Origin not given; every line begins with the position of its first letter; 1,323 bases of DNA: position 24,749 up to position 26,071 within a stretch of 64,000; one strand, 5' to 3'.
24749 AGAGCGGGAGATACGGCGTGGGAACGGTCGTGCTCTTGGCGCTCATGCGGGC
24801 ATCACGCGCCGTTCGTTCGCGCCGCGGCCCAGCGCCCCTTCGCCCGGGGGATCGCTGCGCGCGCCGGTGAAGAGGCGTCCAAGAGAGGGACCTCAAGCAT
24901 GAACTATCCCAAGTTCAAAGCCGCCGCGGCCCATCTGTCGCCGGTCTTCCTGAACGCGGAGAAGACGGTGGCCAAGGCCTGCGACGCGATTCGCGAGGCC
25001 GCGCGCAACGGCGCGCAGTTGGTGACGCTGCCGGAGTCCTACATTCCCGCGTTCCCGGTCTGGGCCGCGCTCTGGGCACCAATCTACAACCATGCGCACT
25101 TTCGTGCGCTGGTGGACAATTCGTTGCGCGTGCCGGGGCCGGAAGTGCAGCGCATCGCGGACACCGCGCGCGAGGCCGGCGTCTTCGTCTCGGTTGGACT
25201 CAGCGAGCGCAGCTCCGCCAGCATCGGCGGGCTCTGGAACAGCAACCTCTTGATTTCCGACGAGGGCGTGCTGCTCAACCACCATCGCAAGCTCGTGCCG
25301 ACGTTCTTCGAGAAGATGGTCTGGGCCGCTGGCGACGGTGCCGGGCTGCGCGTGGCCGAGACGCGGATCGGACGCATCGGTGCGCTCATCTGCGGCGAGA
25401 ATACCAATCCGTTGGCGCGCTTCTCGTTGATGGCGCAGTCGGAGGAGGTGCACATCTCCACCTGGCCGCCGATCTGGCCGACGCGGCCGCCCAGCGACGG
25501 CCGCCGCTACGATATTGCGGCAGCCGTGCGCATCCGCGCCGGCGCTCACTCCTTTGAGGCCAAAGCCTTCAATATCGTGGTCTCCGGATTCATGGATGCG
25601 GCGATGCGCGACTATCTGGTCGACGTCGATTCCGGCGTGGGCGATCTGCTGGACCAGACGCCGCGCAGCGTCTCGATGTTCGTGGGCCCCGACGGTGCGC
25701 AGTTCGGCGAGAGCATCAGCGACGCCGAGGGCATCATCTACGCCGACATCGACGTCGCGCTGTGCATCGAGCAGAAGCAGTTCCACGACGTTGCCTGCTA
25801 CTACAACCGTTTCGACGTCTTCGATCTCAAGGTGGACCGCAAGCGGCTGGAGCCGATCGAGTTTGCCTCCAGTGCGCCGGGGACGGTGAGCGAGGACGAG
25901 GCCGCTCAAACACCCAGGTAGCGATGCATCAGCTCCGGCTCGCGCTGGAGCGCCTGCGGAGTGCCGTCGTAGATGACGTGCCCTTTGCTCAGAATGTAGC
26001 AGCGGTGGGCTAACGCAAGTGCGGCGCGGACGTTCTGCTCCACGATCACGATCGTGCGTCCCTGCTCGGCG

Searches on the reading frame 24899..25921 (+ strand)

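Call 49: search_protein_families(library=pfam, proteins=[window:24899-25921:+], max_evalue=0.00001)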
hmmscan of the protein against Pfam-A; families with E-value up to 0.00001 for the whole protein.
window:24899-25921:+ (340 aa): 1 family
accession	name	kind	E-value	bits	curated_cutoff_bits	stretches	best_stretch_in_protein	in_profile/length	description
PF00795.27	CN_hydrolase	-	2.9e-38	132.1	23.2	1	7-293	1-255/256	Carbon-nitrogen hydrolase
